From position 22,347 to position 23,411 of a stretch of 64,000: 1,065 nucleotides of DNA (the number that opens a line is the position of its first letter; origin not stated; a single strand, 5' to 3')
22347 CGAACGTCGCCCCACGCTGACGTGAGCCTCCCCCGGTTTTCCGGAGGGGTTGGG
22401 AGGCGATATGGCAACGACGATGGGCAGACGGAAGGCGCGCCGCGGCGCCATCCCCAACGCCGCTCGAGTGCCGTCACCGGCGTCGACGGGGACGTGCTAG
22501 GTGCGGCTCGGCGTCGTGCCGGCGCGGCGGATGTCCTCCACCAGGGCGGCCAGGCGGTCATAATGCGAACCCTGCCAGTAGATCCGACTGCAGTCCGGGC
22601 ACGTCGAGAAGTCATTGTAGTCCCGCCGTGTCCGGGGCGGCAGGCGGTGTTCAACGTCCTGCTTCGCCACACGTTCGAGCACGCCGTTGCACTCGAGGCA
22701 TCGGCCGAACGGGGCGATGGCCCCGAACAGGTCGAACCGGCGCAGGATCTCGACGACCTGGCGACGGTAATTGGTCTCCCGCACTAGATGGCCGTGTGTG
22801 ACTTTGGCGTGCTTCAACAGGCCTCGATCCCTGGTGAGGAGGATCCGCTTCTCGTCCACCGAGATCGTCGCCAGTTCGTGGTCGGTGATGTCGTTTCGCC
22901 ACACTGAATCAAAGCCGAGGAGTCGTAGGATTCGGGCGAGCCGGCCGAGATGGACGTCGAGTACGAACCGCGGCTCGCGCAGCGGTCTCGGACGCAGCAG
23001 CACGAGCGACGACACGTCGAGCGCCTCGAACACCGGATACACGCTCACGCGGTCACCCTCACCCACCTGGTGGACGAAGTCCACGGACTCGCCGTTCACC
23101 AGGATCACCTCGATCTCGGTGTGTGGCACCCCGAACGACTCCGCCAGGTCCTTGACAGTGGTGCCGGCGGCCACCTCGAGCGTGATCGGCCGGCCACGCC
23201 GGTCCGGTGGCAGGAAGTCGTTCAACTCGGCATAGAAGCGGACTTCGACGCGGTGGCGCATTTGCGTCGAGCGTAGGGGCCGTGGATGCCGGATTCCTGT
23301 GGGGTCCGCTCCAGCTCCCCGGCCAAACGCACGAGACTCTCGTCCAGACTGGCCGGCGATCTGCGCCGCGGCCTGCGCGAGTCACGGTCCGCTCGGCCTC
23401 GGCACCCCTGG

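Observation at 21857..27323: Two diverged copies of one integrase leader, each attached to a different wreck of the same integrase gene, bracket a 4.5-kb cargo segment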

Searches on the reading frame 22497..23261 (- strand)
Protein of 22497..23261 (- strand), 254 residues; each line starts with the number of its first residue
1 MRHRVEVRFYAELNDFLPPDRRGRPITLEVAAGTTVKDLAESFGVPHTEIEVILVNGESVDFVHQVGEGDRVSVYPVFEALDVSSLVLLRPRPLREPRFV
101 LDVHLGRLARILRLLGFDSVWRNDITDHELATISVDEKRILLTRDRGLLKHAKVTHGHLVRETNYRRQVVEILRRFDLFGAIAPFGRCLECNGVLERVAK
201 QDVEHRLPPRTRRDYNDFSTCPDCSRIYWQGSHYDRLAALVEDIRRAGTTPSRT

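Call 12: search_protein_families(library=pfam, proteins=[window:22497-23261:-], max_evalue=0.01)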
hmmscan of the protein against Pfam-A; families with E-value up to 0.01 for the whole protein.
window:22497-23261:- (254 aa): 3 families
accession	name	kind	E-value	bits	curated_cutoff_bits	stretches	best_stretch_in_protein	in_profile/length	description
PF01927.22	Mut7-C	-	4.7e-48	163.4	23.3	1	97-239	1-144/146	Mut7-C RNAse domain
PF14451.12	Ub-Mut7C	-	1.7e-30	105.2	23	1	4-82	3-81/81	Mut7-C ubiquitin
PF02597.26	ThiS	-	2.4e-05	25.2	22.5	1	27-77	15-72/76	ThiS family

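Call 52: find_encoding_contigs(protein=window:22497-23261:-, flank=10000, max_places=10)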
Protein window:22497-23261:- (254 aa): 1 contig read that carries it; 1 place shown.
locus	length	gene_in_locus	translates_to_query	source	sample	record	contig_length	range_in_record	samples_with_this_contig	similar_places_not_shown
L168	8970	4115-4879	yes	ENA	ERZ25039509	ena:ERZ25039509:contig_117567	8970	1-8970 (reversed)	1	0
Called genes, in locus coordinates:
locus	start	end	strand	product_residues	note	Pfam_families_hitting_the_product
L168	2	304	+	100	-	?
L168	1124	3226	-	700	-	PF13620:CarboxypepD_reg (faint)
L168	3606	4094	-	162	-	-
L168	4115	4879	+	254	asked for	PF02597:ThiS (faint), PF14451:Ub-Mut7C, PF01927:Mut7-C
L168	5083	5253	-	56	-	-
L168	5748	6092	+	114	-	PF00589:Phage_integrase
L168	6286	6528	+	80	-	PF04255:DUF433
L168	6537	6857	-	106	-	-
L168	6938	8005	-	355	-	PF09479:Flg_new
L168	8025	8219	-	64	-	-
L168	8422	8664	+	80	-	PF02604:PhdYeFM_antitox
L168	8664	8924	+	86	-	PF06769:YoeB_toxin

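Call 61: find_homologous_proteins(query=window:22497-23261:-, max_evalue=1e-20)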
Query window:22497-23261:- (254 aa): 7216 proteins with E <= 1e-20 among 8000 candidates; the best 120 are listed.
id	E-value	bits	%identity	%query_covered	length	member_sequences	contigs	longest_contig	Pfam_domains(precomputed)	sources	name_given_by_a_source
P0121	2.2e-160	550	96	100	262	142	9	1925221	PF02597.27,PF14451.13,PF01927.23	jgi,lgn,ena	jgi:uncharacterized protein with PIN domain/sulfur carrier protein ThiS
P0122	2.2e-141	488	87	100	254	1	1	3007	PF02597.27,PF14451.13,PF01927.23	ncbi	-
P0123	5.1e-141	487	86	100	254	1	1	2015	PF02597.27,PF14451.13,PF01927.23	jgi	-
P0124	1.4e-140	485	86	100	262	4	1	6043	PF14451.13,PF01927.23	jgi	jgi:uncharacterized protein with PIN domain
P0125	3.6e-139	480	87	98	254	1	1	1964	PF14451.13,PF01927.23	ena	-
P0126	4.9e-138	477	84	100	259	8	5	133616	PF02597.27,PF14451.13,PF01927.23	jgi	-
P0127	8.8e-138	476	86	97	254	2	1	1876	PF14451.13,PF01927.23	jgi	-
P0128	2.3e-136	471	84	99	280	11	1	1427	PF02597.27,PF14451.13,PF01927.23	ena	-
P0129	3.0e-136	471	85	97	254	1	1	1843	PF14451.13,PF01927.23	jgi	-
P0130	4.9e-136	470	84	97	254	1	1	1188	PF14451.13,PF01927.23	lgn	-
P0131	1.7e-135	468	85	97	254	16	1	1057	PF02597.27,PF14451.13,PF01927.23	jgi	-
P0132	1.1e-133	463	82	100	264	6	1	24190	PF02597.27,PF14451.13,PF01927.23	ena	-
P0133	7.7e-132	456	83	97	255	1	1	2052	PF14451.13,PF01927.23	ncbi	-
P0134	1.4e-131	456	83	97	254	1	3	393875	PF02597.27,PF14451.13,PF01927.23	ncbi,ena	-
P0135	3.0e-131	455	79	99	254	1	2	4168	PF02597.27,PF14451.13,PF01927.23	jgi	jgi:uncharacterized protein with PIN domain/sulfur carrier protein ThiS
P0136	6.9e-129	447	79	99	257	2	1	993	PF02597.27,PF14451.13,PF01927.23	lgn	-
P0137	7.4e-129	447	83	97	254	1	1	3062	PF02597.27,PF14451.13,PF01927.23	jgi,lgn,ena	-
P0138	8.0e-129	447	82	98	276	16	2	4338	PF14451.13,PF01927.23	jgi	jgi:uncharacterized protein with PIN domain/sulfur carrier protein ThiS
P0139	1.5e-128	446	79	98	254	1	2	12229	PF02597.27,PF14451.13,PF01927.23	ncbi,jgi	jgi:uncharacterized protein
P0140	1.3e-127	443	79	98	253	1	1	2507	PF02597.27,PF14451.13,PF01927.23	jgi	jgi:uncharacterized protein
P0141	2.6e-127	442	79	99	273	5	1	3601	PF02597.27,PF14451.13,PF01927.23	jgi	jgi:uncharacterized protein with PIN domain/sulfur carrier protein ThiS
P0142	2.1e-124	432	77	99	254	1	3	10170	PF02597.27,PF14451.13,PF01927.23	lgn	-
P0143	1.3e-121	423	75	99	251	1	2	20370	PF02597.27,PF14451.13,PF01927.23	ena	-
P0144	1.7e-121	423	77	100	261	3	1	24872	PF14451.13,PF01927.23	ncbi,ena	-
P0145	2.2e-121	422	78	96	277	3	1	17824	PF14451.13,PF01927.23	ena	-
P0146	1.2e-119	417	75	100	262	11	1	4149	PF14451.13,PF01927.23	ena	-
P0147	1.3e-118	413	76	97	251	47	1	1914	PF02597.27,PF14451.13,PF01927.23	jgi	jgi:uncharacterized protein with PIN domain/sulfur carrier protein ThiS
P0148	1.9e-118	413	74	99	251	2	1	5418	PF14451.13,PF01927.23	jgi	jgi:uncharacterized protein with PIN domain/sulfur carrier protein ThiS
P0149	4.1e-118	411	75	99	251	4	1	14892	PF02597.27,PF14451.13,PF01927.23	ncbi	-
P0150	2.0e-116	406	74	98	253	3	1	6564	PF02597.27,PF14451.13,PF01927.23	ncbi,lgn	-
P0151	2.9e-116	405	74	98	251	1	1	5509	PF14451.13,PF01927.23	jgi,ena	-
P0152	5.6e-116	404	75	97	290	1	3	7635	PF02597.27,PF14451.13,PF01927.23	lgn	-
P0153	9.1e-116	404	86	85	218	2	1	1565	PF14451.13,PF01927.23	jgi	jgi:uncharacterized protein with PIN domain/sulfur carrier protein ThiS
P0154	2.2e-115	403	72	98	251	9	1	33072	PF14451.13,PF01927.23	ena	-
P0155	1.2e-114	400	73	98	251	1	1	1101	PF14451.13,PF01927.23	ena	-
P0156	1.8e-114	400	70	100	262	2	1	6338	PF02597.27,PF14451.13,PF01927.23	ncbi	-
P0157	4.1e-112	392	69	98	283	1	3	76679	PF02597.27,PF14451.13,PF01927.23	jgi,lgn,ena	-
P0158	6.5e-112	391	70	98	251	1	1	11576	PF02597.27,PF14451.13,PF01927.23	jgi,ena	-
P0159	1.2e-111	390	72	96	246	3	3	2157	PF02597.27,PF14451.13,PF01927.23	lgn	-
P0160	1.5e-110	387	95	73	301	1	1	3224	PF14451.13,PF01927.23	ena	-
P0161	1.5e-109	383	70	99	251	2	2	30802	PF02597.27,PF14451.13,PF01927.23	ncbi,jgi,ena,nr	ncbi:MAG TPA: Mut7-C RNAse domain-containing protein [Acidimicrobiales bacterium]|nr:Mut7-C RNAse do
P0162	4.5e-109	382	71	99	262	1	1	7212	PF14451.13,PF01927.23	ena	-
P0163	6.3e-109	381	69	96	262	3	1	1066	PF02597.27,PF14451.13,PF01927.23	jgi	-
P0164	2.1e-108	380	78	87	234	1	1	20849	PF02597.27,PF14451.13,PF01927.23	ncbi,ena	-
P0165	2.5e-108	379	68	97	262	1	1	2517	PF02597.27,PF14451.13,PF01927.23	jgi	jgi:uncharacterized protein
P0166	3.4e-108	379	69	96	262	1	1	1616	PF02597.27,PF14451.13,PF01927.23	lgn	-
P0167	1.4e-107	377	70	95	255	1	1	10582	PF02597.27,PF14451.13,PF01927.23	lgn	-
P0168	3.4e-107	376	68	99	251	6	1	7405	PF02597.27,PF14451.13,PF01927.23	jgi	jgi:uncharacterized protein with PIN domain/sulfur carrier protein ThiS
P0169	4.3e-107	375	67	98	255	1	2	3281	PF14451.13,PF01927.23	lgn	-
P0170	8.3e-107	374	69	98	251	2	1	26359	PF14451.13,PF01927.23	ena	-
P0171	1.4e-106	374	69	96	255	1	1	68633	PF02597.27,PF14451.13,PF01927.23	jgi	jgi:uncharacterized protein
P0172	2.5e-106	373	69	98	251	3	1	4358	PF14451.13,PF01927.23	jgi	-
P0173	2.6e-106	373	75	87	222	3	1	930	PF02597.27,PF14451.13,PF01927.23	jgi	jgi:hypothetical protein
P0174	1.0e-105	371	67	98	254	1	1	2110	PF14451.13,PF01927.23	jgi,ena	-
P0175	3.2e-105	369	68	96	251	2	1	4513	PF02597.27,PF14451.13,PF01927.23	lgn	-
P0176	6.1e-104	365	62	100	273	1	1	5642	PF14451.13,PF01927.23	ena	-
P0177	8.4e-104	365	66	98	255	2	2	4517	PF02597.27,PF14451.13,PF01927.23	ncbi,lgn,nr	ncbi:MAG: Mut7-C ubiquitin/RNAse domain-containing protein [Acidimicrobiaceae bacterium]|nr:Mut7-C u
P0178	1.8e-103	364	69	94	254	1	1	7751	PF02597.27,PF14451.13,PF01927.23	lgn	-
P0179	2.5e-103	363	67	95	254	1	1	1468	PF02597.27,PF14451.13,PF01927.23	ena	-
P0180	2.8e-103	363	67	96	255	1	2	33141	PF14451.13,PF01927.23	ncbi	-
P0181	3.1e-103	363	68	98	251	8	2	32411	PF02597.27,PF14451.13,PF01927.23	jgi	jgi:uncharacterized protein with PIN domain/sulfur carrier protein ThiS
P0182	3.7e-103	362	67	98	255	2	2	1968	PF14451.13,PF01927.23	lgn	-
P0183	4.2e-103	362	67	96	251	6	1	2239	PF02597.27,PF14451.13,PF01927.23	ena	-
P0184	4.5e-103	362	65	97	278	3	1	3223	PF14451.13,PF01927.23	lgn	-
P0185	5.9e-103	362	66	98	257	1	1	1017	PF02597.27,PF14451.13,PF01927.23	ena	-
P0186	2.0e-102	360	78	80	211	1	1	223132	PF14451.13,PF01927.23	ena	-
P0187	3.8e-102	359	65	98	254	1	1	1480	PF02597.27,PF14451.13,PF01927.23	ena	-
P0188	7.7e-102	358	66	96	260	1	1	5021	PF02597.27,PF14451.13,PF01927.23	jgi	jgi:uncharacterized protein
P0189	8.0e-102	358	65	97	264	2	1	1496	PF14451.13,PF01927.23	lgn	-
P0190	1.4e-101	357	67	94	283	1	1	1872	PF02597.27,PF14451.13,PF01927.23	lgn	-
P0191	9.0e-101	355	63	98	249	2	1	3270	PF14451.13,PF01927.23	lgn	-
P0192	2.4e-100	353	70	88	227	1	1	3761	PF02597.27,PF14451.13,PF01927.23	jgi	jgi:uncharacterized protein with PIN domain/sulfur carrier protein ThiS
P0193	2.9e-100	353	67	94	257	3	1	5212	PF02597.27,PF14451.13,PF01927.23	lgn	-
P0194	5.5e-100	352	61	97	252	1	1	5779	PF02597.27,PF14451.13,PF01927.23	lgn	-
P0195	7.9e-100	352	61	98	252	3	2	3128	PF14451.13,PF01927.23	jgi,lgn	jgi:uncharacterized protein with PIN domain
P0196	9.4e-100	351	64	95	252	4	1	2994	PF14451.13,PF01927.23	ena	-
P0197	3.5e-99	349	65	98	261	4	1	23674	PF14451.13,PF01927.23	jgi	-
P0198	5.8e-99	349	65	97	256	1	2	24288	PF14451.13,PF01927.23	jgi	jgi:uncharacterized protein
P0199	8.0e-99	348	64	95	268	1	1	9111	PF02597.27,PF14451.13,PF01927.23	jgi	jgi:uncharacterized protein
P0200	9.1e-99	348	63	96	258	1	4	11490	PF14451.13,PF01927.23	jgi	-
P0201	1.1e-98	348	61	98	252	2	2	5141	PF14451.13,PF01927.23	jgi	jgi:uncharacterized protein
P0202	1.7e-98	347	65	94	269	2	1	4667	PF14451.13,PF01927.23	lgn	-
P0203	1.8e-98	347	64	96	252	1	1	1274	PF14451.13,PF01927.23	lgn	-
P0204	4.4e-98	346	63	98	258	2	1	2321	PF02597.27,PF14451.13,PF01927.23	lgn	-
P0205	5.4e-98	346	66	95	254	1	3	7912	PF14451.13,PF01927.23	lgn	-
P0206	6.8e-98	345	68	89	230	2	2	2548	PF02597.27,PF14451.13,PF01927.23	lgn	-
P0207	1.1e-97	345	63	98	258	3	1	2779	PF14451.13,PF01927.23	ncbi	-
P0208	3.4e-97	343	59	98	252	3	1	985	PF02597.27,PF14451.13,PF01927.23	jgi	jgi:uncharacterized protein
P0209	5.0e-97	342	65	94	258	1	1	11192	PF14451.13,PF01927.23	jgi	jgi:uncharacterized protein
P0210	9.9e-97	341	63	96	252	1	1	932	PF14451.13,PF01927.23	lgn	-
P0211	1.2e-96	341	66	96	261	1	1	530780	PF14451.13,PF01927.23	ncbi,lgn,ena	-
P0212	1.4e-96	341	62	94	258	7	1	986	PF14451.13,PF01927.23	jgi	-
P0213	1.8e-96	341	62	98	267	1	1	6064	PF02597.27,PF14451.13,PF01927.23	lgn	-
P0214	2.1e-96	340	61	96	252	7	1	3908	PF14451.13,PF01927.23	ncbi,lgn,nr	ncbi:MAG TPA: Mut7-C RNAse domain-containing protein [Chloroflexota bacterium]|nr:Mut7-C RNAse domai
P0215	2.2e-96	340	60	98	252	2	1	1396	PF14451.13,PF01927.23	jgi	jgi:hypothetical protein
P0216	2.7e-96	340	63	94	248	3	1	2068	PF14451.13,PF01927.23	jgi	jgi:uncharacterized protein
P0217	2.7e-96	340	61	96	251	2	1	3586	PF02597.27,PF14451.13,PF01927.23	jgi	jgi:uncharacterized protein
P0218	4.4e-96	339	62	94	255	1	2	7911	PF14451.13,PF01927.23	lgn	-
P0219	5.4e-96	339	61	98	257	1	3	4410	PF14451.13,PF01927.23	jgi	jgi:uncharacterized protein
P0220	6.8e-96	339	61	98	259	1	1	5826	PF14451.13,PF01927.23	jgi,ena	-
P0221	7.6e-96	339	61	95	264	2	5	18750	PF14451.13,PF01927.23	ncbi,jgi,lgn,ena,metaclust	jgi:uncharacterized protein with PIN domain|metaclust:\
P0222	8.6e-96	338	60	96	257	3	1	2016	PF14451.13,PF01927.23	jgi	jgi:uncharacterized protein with PIN domain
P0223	1.3e-95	338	63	94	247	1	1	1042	PF14451.13,PF01927.23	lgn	-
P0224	1.4e-95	338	58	98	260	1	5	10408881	PF14451.13,PF01927.23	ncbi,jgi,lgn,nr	ncbi:MAG: Mut7-C ubiquitin/RNAse domain-containing protein [Ardenticatenaceae bacterium]|nr:Mut7-C u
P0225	1.4e-95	338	60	96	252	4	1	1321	PF02597.27,PF14451.13,PF01927.23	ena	-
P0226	1.6e-95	338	63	100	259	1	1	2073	PF14451.13,PF01927.23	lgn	-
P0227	2.6e-95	337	61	98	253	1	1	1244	PF14451.13,PF01927.23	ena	-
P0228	2.6e-95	337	63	94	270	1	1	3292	PF02597.27,PF14451.13,PF01927.23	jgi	jgi:uncharacterized protein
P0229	2.8e-95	337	63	93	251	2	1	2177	PF14451.13,PF01927.23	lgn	-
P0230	8.5e-95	335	62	94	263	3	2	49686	PF02597.27,PF14451.13,PF01927.23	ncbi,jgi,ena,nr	ncbi:MAG TPA: Mut7-C RNAse domain-containing protein [Chloroflexota bacterium]|nr:Mut7-C RNAse domai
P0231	8.7e-95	335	62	98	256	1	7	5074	PF14451.13,PF01927.23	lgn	-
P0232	1.2e-94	335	61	95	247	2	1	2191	PF14451.13,PF01927.23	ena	-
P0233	1.3e-94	334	59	99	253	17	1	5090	PF14451.13,PF01927.23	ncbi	-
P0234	1.5e-94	334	60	97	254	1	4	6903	PF14451.13,PF01927.23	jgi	jgi:uncharacterized protein with PIN domain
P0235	2.7e-94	333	61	96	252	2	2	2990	PF14451.13,PF01927.23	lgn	-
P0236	3.2e-94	333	59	97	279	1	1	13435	PF14451.13,PF01927.23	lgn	-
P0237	3.8e-94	333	59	98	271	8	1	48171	PF02597.27,PF14451.13,PF01927.23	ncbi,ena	-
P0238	4.2e-94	333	-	-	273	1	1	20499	PF14451.13,PF01927.23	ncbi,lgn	-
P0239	4.3e-94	333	62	93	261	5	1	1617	PF02597.27,PF14451.13,PF01927.23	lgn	-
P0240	4.5e-94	333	58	97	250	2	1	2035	PF14451.13,PF01927.23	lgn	-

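Call 62: find_encoding_contigs(protein=P0134, flank=5000, max_places=3)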
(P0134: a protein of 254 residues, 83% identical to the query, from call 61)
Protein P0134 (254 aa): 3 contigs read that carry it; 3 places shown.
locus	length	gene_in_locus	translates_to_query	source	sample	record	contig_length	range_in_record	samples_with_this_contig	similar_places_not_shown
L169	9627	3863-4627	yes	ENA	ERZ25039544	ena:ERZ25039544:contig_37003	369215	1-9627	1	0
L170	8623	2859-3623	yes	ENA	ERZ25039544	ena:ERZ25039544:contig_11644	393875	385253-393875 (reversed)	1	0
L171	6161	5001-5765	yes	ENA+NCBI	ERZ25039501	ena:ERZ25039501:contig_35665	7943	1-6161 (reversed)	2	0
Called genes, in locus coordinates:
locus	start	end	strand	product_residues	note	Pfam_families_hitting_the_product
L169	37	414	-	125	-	PF00156:Pribosyltran, PF15609:PRTase_2 (weak)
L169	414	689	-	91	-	PF13793:Pribosyltran_N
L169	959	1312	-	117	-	PF12973:Cupin_7 (weak), PF07883:Cupin_2 (faint)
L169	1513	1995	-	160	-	PF04008:Adenosine_kin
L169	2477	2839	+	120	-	PF01548:DEDD_Tnp_IS110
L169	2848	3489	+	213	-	PF02371:Transposase_20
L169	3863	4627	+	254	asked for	PF02597:ThiS (faint), PF14451:Ub-Mut7C, PF01927:Mut7-C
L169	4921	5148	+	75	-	PF09250:Prim-Pol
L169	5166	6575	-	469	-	PF13727:CoA_binding_3, PF02397:Bac_transf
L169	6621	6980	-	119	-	-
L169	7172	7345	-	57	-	-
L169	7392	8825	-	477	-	PF12680:SnoaL_2 (weak), PF16321:Ribosom_S30AE_C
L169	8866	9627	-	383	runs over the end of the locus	PF18854:baeRF_family10, PF18845:baeRF_family3 (weak)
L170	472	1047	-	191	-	PF00156:Pribosyltran, PF14572:Pribosyl_synth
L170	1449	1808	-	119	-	PF12973:Cupin_7 (weak), PF07883:Cupin_2 (weak)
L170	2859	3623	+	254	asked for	PF02597:ThiS (faint), PF14451:Ub-Mut7C, PF01927:Mut7-C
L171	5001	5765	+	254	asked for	PF02597:ThiS (faint), PF14451:Ub-Mut7C, PF01927:Mut7-C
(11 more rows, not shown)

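Call 63: find_encoding_contigs(protein=P0126, flank=5000, max_places=5)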
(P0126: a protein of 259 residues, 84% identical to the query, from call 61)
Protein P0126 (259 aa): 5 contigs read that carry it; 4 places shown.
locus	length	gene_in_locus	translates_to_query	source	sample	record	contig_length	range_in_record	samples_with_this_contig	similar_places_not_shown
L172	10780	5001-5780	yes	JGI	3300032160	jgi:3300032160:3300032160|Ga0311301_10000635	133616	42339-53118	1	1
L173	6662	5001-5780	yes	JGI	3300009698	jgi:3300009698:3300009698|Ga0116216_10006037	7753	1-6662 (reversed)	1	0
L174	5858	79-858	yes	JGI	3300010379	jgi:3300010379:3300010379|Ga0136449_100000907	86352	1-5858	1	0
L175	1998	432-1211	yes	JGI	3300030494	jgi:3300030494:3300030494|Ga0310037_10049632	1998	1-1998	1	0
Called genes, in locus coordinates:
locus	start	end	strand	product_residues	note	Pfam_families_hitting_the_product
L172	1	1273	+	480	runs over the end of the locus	PF23493:CysS_C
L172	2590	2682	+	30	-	-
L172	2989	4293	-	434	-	-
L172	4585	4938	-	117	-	-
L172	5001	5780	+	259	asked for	PF02597:ThiS (faint), PF14451:Ub-Mut7C, PF01927:Mut7-C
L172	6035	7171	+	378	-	PF09250:Prim-Pol, PF01807:Zn_ribbon_DnaG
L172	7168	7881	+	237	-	-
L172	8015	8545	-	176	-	-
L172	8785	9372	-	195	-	PF00440:TetR_N, PF16925:TetR_C_13, PF21993:TetR_C_13_2 (weak)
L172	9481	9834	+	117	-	-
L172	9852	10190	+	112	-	PF07366:SnoaL (weak), PF12680:SnoaL_2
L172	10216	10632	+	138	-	-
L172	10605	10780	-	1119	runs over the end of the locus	PF00754:F5_F8_type_C (weak), PF22633:F5_F8_type_C_2, PF00754:F5_F8_type_C (weak), PF17753:Ig_mannosidase (faint), PF22666:Glyco_hydro_2_N2, PF02837:Glyco_hydro_2_N (weak), PF00703:Glyco_hydro_2, PF18368:Ig_GlcNase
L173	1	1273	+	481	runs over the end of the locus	PF23493:CysS_C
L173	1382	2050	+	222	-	-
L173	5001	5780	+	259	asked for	PF02597:ThiS (faint), PF14451:Ub-Mut7C, PF01927:Mut7-C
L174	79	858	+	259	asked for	PF02597:ThiS (faint), PF14451:Ub-Mut7C, PF01927:Mut7-C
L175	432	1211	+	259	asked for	PF02597:ThiS (faint), PF14451:Ub-Mut7C, PF01927:Mut7-C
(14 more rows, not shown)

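Call 64: find_encoding_contigs(protein=P0121, flank=10000, max_places=6)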
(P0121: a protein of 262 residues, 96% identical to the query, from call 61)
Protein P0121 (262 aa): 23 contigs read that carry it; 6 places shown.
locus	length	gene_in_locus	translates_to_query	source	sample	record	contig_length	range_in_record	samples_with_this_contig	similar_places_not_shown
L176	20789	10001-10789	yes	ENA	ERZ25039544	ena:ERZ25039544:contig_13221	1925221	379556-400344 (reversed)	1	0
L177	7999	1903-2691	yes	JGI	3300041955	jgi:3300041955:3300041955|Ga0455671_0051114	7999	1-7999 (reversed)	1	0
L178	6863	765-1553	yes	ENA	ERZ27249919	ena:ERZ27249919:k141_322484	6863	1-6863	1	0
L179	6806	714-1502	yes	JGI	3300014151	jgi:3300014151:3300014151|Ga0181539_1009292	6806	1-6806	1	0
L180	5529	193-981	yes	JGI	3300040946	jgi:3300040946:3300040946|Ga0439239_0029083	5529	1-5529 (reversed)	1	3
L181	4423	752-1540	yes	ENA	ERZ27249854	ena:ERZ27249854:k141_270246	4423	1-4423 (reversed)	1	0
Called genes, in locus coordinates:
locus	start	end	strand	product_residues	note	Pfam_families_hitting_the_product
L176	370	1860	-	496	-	PF00078:RVT_1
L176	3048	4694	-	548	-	PF00702:Hydrolase, PF13246:Cation_ATPase, PF00689:Cation_ATPase_C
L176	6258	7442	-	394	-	PF00078:RVT_1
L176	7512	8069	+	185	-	-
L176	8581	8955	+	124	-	PF04075:F420H2_quin_red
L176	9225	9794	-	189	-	-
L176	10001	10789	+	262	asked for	PF02597:ThiS (weak), PF14451:Ub-Mut7C, PF01927:Mut7-C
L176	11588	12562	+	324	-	PF00005:ABC_tran, PF13304:AAA_21 (weak)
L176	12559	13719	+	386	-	-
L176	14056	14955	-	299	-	PF13385:Laminin_G_3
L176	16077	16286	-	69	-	-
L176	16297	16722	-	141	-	PF01906:YbjQ_1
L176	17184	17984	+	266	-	PF00561:Abhydrolase_1, PF12146:Hydrolase_4 (weak), PF12697:Abhydrolase_6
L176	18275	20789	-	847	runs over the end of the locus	PF00933:Glyco_hydro_3, PF01915:Glyco_hydro_3_C, PF14310:Fn3-like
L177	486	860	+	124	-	PF04075:F420H2_quin_red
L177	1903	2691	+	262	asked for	PF02597:ThiS (weak), PF14451:Ub-Mut7C, PF01927:Mut7-C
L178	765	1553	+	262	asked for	PF02597:ThiS (weak), PF14451:Ub-Mut7C, PF01927:Mut7-C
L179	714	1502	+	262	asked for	PF02597:ThiS (weak), PF14451:Ub-Mut7C, PF01927:Mut7-C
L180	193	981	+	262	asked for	PF02597:ThiS (weak), PF14451:Ub-Mut7C, PF01927:Mut7-C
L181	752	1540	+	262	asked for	PF02597:ThiS (weak), PF14451:Ub-Mut7C, PF01927:Mut7-C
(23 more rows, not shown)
